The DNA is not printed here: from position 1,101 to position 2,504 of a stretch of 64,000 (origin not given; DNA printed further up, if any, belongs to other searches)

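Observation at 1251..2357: Circularly permuted TPP-binding beta subunit of a 2-oxoacid:ferredoxin oxidoreductase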

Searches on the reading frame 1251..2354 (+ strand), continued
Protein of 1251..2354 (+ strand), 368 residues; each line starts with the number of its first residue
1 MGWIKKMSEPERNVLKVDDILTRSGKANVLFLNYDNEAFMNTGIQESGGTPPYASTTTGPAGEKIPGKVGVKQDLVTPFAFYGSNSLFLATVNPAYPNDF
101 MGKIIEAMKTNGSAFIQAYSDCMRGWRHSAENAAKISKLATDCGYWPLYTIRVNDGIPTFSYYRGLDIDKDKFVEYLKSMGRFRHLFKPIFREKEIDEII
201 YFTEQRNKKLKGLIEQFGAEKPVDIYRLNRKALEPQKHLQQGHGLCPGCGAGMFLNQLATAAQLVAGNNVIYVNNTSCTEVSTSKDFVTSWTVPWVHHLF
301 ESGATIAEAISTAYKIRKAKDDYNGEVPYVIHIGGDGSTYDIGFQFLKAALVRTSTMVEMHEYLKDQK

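Call 28: fold_search(model_id=the predicted structure, library=pdb)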
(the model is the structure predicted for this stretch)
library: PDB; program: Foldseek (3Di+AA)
matches with E <= 10: 409; with E <= 0.001: 24
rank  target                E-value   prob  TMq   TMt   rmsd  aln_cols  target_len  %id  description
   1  9bt4_C                4.6e-11  1.00  0.43  0.53   7.8       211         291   32  Pyruvate:Ferredoxin Oxidoreductase from Methanosarcina acetivorans (released 2024-10-09)
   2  5exd_F                1.2e-07  1.00  0.36  0.42   6.3       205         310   30  Crystal structure of oxalate oxidoreductase from Moorella thermoacetica bound with carboxy-di-oxido-methyl-TPP (COOM-T (released 2015-12-30)
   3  5exe_C                1.8e-07  1.00  0.34  0.39   8.0       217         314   27  Crystal structure of oxalate oxidoreductase from Moorella thermoacetica bound with carboxy-TPP adduct (released 2015-12-30)
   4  5exd_I                2.7e-07  1.00  0.36  0.42   6.0       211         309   26  Crystal structure of oxalate oxidoreductase from Moorella thermoacetica bound with carboxy-di-oxido-methyl-TPP (COOM-T (released 2015-12-30)
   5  5exe_F                4.1e-07  1.00  0.34  0.39   8.1       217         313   27  Crystal structure of oxalate oxidoreductase from Moorella thermoacetica bound with carboxy-TPP adduct (released 2015-12-30)
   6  6cio_D                5.8e-07  1.00  0.37  0.13   5.5       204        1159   20  Pyruvate:ferredoxin oxidoreductase from Moorella thermoacetica with lactyl-TPP bound (released 2018-03-28)
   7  7plm_A                5.8e-07  1.00  0.37  0.13   7.0       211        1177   19  CryoEM reconstruction of pyruvate ferredoxin oxidoreductase (PFOR) in anaerobic conditions (released 2022-03-23)
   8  6cip_A                6.9e-07  1.00  0.36  0.13   5.2       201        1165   21  Pyruvate:ferredoxin oxidoreductase from Moorella thermoacetica with acetyl-TPP bound (released 2018-03-28)
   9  5c4i_C                9.3e-07  1.00  0.35  0.40   6.5       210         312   28  Structure of an Oxalate Oxidoreductase (released 2015-07-01)
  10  6cip_D                1.1e-06  1.00  0.38  0.13   5.2       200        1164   22  Pyruvate:ferredoxin oxidoreductase from Moorella thermoacetica with acetyl-TPP bound (released 2018-03-28)
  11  6cin_B                1.2e-06  1.00  0.37  0.13   5.5       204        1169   20  Crystal structure of pyruvate:ferredoxin oxidoreductase from Moorella thermoacetica (released 2018-03-28)
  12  6ciq_B                1.3e-06  1.00  0.37  0.13   5.1       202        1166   22  Pyruvate:ferredoxin oxidoreductase from Moorella thermoacetica with coenzyme A bound (released 2018-03-28)
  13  6ciq_C                1.3e-06  1.00  0.38  0.13  10.2       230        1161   20  Pyruvate:ferredoxin oxidoreductase from Moorella thermoacetica with coenzyme A bound (released 2018-03-28)
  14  6cin_C                1.3e-06  1.00  0.38  0.13   8.9       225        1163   21  Crystal structure of pyruvate:ferredoxin oxidoreductase from Moorella thermoacetica (released 2018-03-28)
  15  6cin_E                1.8e-06  1.00  0.38  0.13   5.3       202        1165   24  Crystal structure of pyruvate:ferredoxin oxidoreductase from Moorella thermoacetica (released 2018-03-28)
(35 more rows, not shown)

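Call 36: list_cluster_members(proteins=[P0121, P0122, P0125, P0126, P0127, P0128, P0129, P0130])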
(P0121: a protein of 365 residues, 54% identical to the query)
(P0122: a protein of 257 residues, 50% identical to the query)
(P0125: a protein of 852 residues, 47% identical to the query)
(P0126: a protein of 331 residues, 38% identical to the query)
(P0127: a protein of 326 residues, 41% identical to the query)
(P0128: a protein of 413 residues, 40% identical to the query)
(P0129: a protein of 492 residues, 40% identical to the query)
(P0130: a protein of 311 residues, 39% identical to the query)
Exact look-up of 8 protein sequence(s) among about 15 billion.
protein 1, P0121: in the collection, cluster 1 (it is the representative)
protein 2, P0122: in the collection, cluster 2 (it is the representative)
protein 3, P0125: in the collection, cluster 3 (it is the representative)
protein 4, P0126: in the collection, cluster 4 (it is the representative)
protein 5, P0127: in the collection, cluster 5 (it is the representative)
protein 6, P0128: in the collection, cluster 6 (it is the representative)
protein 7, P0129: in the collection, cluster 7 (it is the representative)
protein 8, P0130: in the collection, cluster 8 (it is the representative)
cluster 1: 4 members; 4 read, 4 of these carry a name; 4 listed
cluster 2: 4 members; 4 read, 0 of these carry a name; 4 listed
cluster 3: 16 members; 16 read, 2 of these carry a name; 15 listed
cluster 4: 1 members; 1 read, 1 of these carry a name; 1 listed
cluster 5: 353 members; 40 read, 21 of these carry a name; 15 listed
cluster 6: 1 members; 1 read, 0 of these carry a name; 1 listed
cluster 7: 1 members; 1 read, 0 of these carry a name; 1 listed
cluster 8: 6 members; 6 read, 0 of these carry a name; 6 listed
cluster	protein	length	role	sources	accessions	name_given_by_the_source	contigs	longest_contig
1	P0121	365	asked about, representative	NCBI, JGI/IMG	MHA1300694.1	MAG: hypothetical protein ACTSO9_14855 [Candidatus Helarchaeota archaeon]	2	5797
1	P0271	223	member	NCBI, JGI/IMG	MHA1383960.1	MAG: hypothetical protein ACTSR3_09440 [Candidatus Helarchaeota archaeon]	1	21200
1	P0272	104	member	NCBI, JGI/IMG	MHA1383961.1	MAG: hypothetical protein ACTSR3_09445 [Candidatus Helarchaeota archaeon]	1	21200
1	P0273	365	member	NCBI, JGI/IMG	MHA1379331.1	MAG: hypothetical protein ACTSRG_13190 [Candidatus Helarchaeota archaeon]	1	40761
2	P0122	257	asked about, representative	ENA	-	-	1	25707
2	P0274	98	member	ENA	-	-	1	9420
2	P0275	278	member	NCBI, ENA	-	-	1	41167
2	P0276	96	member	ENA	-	-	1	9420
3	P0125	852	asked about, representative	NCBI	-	-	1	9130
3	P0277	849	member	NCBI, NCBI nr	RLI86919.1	MAG: hypothetical protein DRO76_03150 [Candidatus Altiarchaeales archaeon]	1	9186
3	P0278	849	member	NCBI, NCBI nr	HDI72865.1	MAG TPA: hypothetical protein ENF58_01895 [Candidatus Altiarchaeales archaeon] | hypothetical protein [Candidatus Altiarchaeales archaeon]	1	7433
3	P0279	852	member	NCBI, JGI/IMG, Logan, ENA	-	-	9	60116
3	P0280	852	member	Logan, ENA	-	-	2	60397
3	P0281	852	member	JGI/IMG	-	-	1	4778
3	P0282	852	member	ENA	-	-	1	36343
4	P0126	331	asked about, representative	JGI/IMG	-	pyruvate ferredoxin oxidoreductase beta subunit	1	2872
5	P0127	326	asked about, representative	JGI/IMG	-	-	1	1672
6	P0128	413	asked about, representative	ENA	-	-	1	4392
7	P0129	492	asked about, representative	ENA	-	-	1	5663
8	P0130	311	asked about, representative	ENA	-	-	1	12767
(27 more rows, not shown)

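Call 37: search_protein_families(library=pfam, proteins=[P0121, P0122, P0125, P0126, P0127, P0128, P0129, P0133], max_evalue=0.001)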
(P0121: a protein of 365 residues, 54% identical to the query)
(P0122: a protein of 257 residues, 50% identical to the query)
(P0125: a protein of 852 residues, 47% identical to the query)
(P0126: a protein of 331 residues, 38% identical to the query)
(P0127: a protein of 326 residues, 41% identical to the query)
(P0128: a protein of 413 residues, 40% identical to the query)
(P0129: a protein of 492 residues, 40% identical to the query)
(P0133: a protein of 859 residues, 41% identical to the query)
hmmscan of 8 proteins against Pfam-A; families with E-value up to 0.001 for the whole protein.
P0121 (365 aa): 1 family
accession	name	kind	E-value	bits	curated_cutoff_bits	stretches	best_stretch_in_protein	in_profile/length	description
PF02775.26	TPP_enzyme_C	-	0.00011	22.5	21.9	0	26-112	77-150/151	Thiamine pyrophosphate enzyme, C-terminal TPP binding domain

P0122 (257 aa): 0 families

P0125 (852 aa): 3 families
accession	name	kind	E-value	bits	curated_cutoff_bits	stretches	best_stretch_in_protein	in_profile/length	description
PF02775.26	TPP_enzyme_C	-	1.8e-15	57.5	21.9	2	45-126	2-80/151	Thiamine pyrophosphate enzyme, C-terminal TPP binding domain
PF14528.11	LAGLIDADG_3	-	4.3e-15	56.2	22.5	1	453-531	3-82/82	LAGLIDADG-like domain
PF14890.11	Intein_splicing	-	4.9e-15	56.1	35.8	1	133-667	2-152/155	Intein splicing domain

P0126 (331 aa): 1 family
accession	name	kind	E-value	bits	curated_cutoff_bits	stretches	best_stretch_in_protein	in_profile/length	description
PF02775.26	TPP_enzyme_C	-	4.5e-20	72.4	21.9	1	62-226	2-149/151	Thiamine pyrophosphate enzyme, C-terminal TPP binding domain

P0127 (326 aa): 1 family
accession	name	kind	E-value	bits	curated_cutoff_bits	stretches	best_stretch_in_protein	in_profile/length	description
PF02775.26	TPP_enzyme_C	-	7.3e-19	68.5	21.9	1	52-220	2-151/151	Thiamine pyrophosphate enzyme, C-terminal TPP binding domain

P0128 (413 aa): 1 family
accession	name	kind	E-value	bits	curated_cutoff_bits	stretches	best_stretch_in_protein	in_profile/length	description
PF02775.26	TPP_enzyme_C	-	2.6e-16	60.2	21.9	1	68-229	15-151/151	Thiamine pyrophosphate enzyme, C-terminal TPP binding domain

P0129 (492 aa): 12 families
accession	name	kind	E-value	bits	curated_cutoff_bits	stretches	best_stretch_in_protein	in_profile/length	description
PF02775.26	TPP_enzyme_C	-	1.3e-18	67.7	21.9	1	227-393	2-150/151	Thiamine pyrophosphate enzyme, C-terminal TPP binding domain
PF13510.11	Fer2_4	-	4.9e-14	52.6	22.8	1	1-79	3-81/82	2Fe-2S iron-sulfur cluster binding domain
PF12838.12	Fer4_7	-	6.5e-11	43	27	1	123-178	1-51/52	4Fe-4S dicluster domain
PF14697.11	Fer4_21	-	1.5e-08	35.1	35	2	119-178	3-55/59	4Fe-4S dicluster domain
PF00111.32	Fer2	-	2.5e-07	31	21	1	6-55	3-49/77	2Fe-2S iron-sulfur cluster binding domain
PF00037.32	Fer4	-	1e-06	28.8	21.1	1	159-178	2-21/24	4Fe-4S binding domain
PF13237.11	Fer4_10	-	1.1e-06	28.9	25.5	0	160-204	4-45/53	4Fe-4S dicluster domain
PF12837.12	Fer4_6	-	2.8e-06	27.5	25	1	159-179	3-23/24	4Fe-4S binding domain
PF13187.11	Fer4_9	-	0.00014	22.2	27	0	163-178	35-50/52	4Fe-4S dicluster domain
PF13183.11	Fer4_8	-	0.00015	22.7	27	1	122-178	3-67/68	4Fe-4S dicluster domain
PF13484.11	Fer4_16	-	0.00041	21.5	30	0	164-187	1-23/66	4Fe-4S double cluster binding domain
PF12797.12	Fer4_2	-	0.00046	20.4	24.5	0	158-177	3-22/22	4Fe-4S binding domain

P0133 (859 aa): 3 families
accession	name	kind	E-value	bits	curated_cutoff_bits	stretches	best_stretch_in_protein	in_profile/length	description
PF02775.26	TPP_enzyme_C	-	8.3e-18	65.1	21.9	2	676-763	75-151/151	Thiamine pyrophosphate enzyme, C-terminal TPP binding domain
PF14528.11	LAGLIDADG_3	-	1.1e-14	54.9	22.5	2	449-521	4-81/82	LAGLIDADG-like domain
PF14890.11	Intein_splicing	-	2.1e-14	54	35.8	1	145-673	2-150/155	Intein splicing domain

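Call 40: find_encoding_contigs(protein=P0096, flank=6000, max_places=1)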
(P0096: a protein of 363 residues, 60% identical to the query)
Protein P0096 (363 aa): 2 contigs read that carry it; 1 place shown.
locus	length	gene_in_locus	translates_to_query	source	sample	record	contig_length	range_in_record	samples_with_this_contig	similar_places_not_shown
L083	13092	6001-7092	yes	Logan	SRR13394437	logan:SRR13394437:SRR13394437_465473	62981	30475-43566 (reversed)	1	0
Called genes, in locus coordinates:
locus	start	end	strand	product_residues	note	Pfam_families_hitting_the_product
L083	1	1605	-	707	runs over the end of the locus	PF02384:N6_Mtase (weak), PF07669:Eco57I, PF12950:TaqI_C (weak)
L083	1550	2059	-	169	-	-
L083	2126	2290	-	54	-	PF01402:RHH_1 (weak), PF17723:RHH_8 (weak)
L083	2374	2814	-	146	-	-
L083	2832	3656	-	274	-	-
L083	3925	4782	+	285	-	PF01558:POR, PF12837:Fer4_6 (weak), PF00037:Fer4 (weak), PF12838:Fer4_7 (weak), PF13187:Fer4_9 (weak), PF13237:Fer4_10 (weak), PF14697:Fer4_21, PF00037:Fer4 (weak), +2 more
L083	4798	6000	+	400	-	PF01855:POR_N, PF17147:PFOR_II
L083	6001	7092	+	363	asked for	-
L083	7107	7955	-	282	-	-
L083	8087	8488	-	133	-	PF03259:Robl_LC7 (weak)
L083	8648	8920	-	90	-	PF14947:HTH_45 (weak)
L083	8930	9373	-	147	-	-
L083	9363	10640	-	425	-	-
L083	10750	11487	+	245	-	PF00702:Hydrolase, PF13419:HAD_2, PF13242:Hydrolase_like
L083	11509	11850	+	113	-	PF13616:Rotamase_3, PF00639:Rotamase, PF13145:Rotamase_2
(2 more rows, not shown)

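Call 41: find_encoding_contigs(protein=P0120, flank=6000, max_places=2)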
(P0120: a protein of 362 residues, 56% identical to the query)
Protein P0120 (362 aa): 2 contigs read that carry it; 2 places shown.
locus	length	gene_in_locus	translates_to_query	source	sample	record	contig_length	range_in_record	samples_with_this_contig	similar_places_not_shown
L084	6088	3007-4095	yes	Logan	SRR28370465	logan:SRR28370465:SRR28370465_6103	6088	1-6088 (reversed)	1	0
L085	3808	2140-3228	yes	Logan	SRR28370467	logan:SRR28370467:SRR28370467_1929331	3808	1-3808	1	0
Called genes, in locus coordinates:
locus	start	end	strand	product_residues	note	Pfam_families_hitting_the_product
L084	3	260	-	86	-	?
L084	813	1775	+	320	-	PF01558:POR, PF00037:Fer4 (faint), PF12797:Fer4_2 (faint), PF13187:Fer4_9 (faint), PF13237:Fer4_10 (weak), PF14697:Fer4_21, PF12838:Fer4_7 (weak)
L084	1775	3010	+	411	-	PF01855:POR_N, PF17147:PFOR_II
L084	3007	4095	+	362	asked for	-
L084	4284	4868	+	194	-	PF01814:Hemerythrin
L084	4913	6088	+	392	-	?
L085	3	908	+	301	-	?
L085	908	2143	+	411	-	PF01855:POR_N, PF17147:PFOR_II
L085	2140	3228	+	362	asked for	-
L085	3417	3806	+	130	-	?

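Call 53: search_protein_families(library=ncbifam, proteins=[L003:3759-4763:+], max_evalue=0.00001)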
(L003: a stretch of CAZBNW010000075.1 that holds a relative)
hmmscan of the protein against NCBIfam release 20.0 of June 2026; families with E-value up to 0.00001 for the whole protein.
L003:3759-4763:+ (335 aa): 30 families (the best 25 are shown)
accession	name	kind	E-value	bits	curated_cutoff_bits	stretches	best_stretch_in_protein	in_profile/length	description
NF006321.0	PRK08534.1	equivalog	1.6e-48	164.8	225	1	19-195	2-176/181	pyruvate ferredoxin oxidoreductase subunit gamma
TIGR02175.1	PorC_KorC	subfamily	1.7e-43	148.5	81.1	1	19-196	2-175/177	2-oxoacid:acceptor oxidoreductase, gamma subunit, pyruvate/2-ketoisovalerate family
NF010632.0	PRK14029.1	equivalog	2.5e-42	144.6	335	1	19-201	2-185/185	pyruvate/ketoisovalerate ferredoxin oxidoreductase subunit gamma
NF040683.1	PorC_Meth_Thtga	equivalog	2.2e-41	141.5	270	1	19-195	2-172/177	pyruvate synthase subunit PorC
NF045762.1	PhenlGlyoxDHPadE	equivalog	1.1e-32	113.5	300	1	20-201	3-184/187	NADH-dependent phenylglyoxylate dehydrogenase subunit gamma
NF004497.0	PRK05844.1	equivalog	1.7e-19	70.2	243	1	19-195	2-184/186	pyruvate flavodoxin oxidoreductase subunit gamma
NF045790.1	OxalOxreddelta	equivalog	8.4e-18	64.6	230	1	55-317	57-308/316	oxalate oxidoreductase subunit delta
TIGR02179.1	PorD_KorD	subfamily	2.4e-15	56.4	60.05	1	245-318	7-75/78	2-oxoacid:acceptor oxidoreductase, delta subunit, pyruvate/2-ketoisovalerate family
NF040684.1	PorD_Arch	equivalog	2.2e-14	53.3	120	1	244-318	13-82/85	pyruvate synthase subunit PorD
NF007204.0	PRK09625.1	equivalog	1.3e-12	47.9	125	1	245-316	41-107/133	pyruvate flavodoxin oxidoreductase subunit delta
TIGR02176.1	pyruv_ox_red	equivalog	1.4e-12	46.3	911.35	1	13-283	408-703/1167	pyruvate:ferredoxin (flavodoxin) oxidoreductase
NF007202.0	PRK09623.1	equivalog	9.9e-10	38.7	166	1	248-317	36-100/105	3-methyl-2-oxobutanoate dehydrogenase subunit delta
TIGR02163.1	napH_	subfamily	1.5e-09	37.8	213.05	1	239-316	176-252/255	NapH/MauN family ferredoxin-type protein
NF007013.0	PRK09477.1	equivalog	4.1e-09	35.9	234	1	240-318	200-277/286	quinol dehydrogenase ferredoxin subunit NapH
NF007203.0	PRK09624.1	equivalog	1.4e-08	34.9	171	1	241-316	29-99/105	pyuvate ferredoxin oxidoreductase subunit delta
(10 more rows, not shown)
